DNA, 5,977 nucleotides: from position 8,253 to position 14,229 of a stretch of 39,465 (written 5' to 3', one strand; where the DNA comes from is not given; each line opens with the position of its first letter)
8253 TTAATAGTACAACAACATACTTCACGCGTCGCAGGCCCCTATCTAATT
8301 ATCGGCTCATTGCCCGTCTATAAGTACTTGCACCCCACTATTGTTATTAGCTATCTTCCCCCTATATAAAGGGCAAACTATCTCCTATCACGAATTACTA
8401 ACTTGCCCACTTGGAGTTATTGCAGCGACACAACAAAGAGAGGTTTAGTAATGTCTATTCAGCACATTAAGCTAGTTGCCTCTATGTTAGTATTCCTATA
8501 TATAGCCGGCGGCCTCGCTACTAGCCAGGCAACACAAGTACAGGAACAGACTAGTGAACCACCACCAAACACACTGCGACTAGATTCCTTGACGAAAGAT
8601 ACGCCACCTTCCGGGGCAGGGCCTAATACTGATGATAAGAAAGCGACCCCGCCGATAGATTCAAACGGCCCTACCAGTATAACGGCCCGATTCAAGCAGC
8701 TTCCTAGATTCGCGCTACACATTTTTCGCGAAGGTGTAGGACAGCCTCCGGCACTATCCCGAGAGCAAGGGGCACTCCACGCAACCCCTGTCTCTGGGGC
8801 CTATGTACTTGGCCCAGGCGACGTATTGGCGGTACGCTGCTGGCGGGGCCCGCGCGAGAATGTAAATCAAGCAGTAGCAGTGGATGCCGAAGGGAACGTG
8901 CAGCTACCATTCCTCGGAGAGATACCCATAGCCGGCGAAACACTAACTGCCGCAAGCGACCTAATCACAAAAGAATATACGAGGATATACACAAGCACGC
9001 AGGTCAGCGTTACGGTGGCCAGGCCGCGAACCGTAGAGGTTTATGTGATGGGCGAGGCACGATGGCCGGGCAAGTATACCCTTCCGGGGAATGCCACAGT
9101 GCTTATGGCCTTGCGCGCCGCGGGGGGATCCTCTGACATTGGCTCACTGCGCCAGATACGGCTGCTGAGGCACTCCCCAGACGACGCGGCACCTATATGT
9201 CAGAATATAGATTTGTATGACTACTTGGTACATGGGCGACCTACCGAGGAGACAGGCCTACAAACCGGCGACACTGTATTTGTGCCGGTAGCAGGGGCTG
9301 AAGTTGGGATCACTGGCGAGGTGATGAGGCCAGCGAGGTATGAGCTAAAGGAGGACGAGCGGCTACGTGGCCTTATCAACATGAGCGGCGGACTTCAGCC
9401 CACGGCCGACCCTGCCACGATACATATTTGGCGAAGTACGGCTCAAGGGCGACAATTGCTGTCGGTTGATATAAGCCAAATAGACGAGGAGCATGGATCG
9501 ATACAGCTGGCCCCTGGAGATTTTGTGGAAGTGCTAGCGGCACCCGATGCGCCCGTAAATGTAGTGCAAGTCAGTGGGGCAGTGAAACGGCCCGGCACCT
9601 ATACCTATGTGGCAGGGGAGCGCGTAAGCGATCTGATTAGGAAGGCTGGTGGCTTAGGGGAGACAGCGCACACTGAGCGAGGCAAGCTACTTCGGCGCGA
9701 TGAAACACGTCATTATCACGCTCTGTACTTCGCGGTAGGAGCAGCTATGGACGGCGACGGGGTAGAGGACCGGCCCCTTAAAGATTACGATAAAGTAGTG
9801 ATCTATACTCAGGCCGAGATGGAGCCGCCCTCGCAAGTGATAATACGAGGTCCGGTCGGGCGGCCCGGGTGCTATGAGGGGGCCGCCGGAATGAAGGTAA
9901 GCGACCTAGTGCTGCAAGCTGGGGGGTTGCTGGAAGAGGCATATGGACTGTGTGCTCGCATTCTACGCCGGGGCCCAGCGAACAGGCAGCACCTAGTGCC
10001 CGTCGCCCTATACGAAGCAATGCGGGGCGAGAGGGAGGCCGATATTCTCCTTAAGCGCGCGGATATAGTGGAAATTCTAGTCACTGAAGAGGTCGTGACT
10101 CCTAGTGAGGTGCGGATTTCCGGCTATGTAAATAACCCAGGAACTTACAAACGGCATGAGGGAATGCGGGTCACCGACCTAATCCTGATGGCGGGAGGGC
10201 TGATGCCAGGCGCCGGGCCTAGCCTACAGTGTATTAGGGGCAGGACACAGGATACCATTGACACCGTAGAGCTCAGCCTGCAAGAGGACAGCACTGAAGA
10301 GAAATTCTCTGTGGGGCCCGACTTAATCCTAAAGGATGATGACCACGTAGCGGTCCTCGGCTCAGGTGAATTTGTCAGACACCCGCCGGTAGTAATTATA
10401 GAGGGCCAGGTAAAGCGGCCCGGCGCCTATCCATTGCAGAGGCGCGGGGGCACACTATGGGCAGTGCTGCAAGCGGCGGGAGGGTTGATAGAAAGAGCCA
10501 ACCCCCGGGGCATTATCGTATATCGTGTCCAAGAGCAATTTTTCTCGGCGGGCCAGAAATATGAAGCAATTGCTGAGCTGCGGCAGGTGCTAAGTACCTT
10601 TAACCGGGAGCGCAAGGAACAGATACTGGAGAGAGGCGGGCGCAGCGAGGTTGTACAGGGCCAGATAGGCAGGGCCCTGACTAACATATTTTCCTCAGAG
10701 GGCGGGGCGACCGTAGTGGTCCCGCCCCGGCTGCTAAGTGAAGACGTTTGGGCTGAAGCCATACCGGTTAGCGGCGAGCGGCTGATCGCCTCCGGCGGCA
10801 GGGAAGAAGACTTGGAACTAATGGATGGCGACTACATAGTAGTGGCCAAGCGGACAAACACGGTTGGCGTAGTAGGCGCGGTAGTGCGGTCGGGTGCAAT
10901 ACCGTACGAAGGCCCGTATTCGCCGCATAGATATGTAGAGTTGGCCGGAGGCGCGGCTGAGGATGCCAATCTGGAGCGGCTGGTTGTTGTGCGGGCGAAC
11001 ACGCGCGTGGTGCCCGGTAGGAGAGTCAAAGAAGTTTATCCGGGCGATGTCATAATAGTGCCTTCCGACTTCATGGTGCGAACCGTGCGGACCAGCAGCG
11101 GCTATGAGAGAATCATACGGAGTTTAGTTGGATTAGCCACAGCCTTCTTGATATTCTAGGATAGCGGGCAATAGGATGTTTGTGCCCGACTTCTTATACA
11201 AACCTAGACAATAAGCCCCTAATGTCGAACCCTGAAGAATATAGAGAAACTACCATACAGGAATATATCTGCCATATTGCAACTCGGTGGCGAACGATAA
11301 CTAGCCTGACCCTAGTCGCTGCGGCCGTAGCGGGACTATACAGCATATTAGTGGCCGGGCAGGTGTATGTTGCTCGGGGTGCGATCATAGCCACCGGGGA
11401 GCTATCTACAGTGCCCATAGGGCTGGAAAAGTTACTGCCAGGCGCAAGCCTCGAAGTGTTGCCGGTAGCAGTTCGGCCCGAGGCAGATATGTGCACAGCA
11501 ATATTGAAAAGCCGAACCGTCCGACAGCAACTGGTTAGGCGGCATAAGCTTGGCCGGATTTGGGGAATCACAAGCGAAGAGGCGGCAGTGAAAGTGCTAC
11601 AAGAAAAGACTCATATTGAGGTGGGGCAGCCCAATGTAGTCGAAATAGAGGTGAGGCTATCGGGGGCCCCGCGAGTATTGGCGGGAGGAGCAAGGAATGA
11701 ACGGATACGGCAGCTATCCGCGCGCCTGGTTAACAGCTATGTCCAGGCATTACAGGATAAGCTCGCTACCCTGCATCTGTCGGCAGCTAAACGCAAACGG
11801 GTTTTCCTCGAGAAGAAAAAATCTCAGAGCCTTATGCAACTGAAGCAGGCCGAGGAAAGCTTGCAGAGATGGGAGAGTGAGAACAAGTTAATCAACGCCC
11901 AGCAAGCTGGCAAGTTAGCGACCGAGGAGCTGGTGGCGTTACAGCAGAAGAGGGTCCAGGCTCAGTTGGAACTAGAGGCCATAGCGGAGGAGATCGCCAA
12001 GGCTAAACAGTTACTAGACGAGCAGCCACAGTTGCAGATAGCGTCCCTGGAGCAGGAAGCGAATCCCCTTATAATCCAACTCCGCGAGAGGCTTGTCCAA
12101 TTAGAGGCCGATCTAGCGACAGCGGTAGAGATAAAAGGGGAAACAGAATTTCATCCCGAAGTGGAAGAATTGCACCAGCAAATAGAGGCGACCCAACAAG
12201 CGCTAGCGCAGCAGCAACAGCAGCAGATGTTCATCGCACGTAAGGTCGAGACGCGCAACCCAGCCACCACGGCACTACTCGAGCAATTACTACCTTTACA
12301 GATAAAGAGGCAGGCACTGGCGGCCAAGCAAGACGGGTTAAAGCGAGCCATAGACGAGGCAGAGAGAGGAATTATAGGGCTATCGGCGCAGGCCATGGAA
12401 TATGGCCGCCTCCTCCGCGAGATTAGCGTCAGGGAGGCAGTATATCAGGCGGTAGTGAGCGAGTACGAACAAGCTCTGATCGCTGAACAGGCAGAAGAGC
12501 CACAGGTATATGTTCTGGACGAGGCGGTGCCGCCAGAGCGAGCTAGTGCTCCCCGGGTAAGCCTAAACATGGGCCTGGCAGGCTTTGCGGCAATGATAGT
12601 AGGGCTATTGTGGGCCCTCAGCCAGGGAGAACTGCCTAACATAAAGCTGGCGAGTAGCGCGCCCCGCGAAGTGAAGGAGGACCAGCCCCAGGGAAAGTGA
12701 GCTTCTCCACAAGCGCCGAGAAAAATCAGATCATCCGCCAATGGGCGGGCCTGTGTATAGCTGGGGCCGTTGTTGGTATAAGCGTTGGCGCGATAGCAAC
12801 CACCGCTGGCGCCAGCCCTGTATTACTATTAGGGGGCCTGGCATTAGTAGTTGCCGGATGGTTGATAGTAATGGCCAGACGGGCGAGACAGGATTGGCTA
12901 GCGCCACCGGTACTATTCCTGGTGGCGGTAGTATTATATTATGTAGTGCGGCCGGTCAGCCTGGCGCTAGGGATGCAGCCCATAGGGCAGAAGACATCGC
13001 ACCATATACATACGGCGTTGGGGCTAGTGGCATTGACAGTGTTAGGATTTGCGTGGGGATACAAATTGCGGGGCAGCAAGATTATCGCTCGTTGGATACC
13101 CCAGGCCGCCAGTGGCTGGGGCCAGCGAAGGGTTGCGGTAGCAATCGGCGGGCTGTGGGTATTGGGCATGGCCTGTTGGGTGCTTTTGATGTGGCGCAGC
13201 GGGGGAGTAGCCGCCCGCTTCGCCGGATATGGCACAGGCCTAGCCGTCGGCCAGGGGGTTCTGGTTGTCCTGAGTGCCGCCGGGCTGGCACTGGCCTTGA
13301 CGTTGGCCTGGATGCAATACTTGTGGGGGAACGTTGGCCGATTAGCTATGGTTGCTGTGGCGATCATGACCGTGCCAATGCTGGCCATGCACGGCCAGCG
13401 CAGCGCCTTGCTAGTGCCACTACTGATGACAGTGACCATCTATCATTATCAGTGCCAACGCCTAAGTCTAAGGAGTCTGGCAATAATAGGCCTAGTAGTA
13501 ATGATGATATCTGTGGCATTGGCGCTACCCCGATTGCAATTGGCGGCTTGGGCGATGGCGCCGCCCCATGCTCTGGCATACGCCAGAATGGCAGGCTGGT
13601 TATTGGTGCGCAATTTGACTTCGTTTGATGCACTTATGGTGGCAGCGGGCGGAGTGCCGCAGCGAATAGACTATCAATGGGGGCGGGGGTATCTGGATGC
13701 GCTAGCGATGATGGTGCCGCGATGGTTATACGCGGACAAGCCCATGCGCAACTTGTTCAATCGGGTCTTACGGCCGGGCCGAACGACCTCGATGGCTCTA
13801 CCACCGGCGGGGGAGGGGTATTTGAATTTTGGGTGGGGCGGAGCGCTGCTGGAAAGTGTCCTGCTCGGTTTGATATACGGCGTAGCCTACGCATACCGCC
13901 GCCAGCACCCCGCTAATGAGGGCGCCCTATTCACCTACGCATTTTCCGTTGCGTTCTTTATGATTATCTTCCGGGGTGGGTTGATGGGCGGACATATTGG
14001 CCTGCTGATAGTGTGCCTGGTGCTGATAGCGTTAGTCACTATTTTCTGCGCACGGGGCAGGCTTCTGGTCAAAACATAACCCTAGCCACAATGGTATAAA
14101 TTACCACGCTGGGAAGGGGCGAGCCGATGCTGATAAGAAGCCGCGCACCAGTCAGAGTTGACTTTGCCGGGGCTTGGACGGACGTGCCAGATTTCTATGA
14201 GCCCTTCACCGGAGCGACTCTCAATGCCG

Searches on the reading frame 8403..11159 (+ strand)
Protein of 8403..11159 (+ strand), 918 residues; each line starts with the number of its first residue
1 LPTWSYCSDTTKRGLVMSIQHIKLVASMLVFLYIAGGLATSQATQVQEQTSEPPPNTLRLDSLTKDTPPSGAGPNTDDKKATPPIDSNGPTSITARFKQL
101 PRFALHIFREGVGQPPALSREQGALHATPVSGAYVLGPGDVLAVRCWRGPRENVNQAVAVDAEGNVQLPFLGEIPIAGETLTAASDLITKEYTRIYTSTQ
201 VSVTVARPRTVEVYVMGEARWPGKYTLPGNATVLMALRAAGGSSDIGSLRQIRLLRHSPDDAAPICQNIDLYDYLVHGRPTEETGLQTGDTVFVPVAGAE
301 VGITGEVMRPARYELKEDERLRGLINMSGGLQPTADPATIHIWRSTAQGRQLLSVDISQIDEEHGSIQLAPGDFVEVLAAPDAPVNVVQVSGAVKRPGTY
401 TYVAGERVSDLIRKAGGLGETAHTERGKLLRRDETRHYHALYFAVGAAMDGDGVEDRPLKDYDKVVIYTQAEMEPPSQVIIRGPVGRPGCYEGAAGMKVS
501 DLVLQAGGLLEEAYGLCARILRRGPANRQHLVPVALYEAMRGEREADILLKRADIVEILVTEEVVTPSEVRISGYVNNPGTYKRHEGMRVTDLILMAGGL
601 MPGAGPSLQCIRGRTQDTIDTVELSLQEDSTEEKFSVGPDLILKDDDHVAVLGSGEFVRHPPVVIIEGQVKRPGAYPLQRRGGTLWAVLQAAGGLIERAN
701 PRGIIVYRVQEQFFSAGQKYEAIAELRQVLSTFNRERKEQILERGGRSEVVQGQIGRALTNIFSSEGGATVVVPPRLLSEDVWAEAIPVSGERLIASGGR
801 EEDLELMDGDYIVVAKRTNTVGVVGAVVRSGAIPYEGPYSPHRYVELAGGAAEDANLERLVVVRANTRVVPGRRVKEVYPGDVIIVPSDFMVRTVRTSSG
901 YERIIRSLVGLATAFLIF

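Call 9: search_protein_families(library=pfam, proteins=[window:8403-11159:+], max_evalue=0.001)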
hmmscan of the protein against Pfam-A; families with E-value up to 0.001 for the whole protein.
window:8403-11159:+ (918 aa): 3 families
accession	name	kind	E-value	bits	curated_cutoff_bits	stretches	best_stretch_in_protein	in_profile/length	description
PF10531.15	SLBB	-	4.6e-58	193.3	27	6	387-434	1-49/55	SLBB domain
PF22461.2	SLBB_2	-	1e-44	151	27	5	664-711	3-52/79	SLBB domain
PF02563.21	Poly_export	-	2.3e-18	66.6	28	1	130-205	3-76/77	Polysaccharide biosynthesis/export protein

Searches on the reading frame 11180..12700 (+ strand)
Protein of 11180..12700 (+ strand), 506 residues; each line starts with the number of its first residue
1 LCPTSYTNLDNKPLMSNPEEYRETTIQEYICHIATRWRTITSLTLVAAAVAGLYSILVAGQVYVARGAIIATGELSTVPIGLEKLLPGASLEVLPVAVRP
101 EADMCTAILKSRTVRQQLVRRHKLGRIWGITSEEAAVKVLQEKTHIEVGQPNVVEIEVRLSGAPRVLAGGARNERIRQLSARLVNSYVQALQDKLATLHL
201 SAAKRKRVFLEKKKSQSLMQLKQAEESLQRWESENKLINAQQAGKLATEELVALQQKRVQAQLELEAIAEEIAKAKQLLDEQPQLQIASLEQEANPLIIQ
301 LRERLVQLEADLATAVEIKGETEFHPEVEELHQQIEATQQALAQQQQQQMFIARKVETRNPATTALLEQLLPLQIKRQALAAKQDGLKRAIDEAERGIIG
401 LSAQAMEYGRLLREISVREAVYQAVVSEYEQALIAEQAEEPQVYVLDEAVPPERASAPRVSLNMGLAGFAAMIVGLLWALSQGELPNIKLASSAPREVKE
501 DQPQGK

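Call 9: search_protein_families(library=pfam, proteins=[window:11180-12700:+], max_evalue=0.001)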
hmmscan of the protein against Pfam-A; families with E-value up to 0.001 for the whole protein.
window:11180-12700:+ (506 aa): 2 families
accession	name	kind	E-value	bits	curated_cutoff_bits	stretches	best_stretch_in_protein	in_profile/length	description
PF13807.11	GNVR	-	1.5e-08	34.9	27.7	1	410-481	8-79/82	G-rich domain on putative tyrosine kinase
PF02706.20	Wzz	-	0.00031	21.4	25.5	0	26-120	5-89/91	Chain length determinant protein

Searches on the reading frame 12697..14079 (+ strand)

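Call 9: search_protein_families(library=pfam, proteins=[window:12697-14079:+], max_evalue=0.001)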
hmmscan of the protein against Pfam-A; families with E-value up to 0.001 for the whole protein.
window:12697-14079:+ (460 aa): 0 families

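Call 49: search_protein_families(library=ncbifam, proteins=[window:12697-14079:+], max_evalue=0.01)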
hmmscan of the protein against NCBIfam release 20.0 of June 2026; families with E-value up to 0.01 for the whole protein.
window:12697-14079:+ (460 aa): 1 family
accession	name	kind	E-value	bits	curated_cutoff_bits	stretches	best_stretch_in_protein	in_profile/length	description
TIGR04370.1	glyco_rpt_poly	subfamily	1.9e-12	46.9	40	2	372-443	324-394/396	oligosaccharide repeat unit polymerase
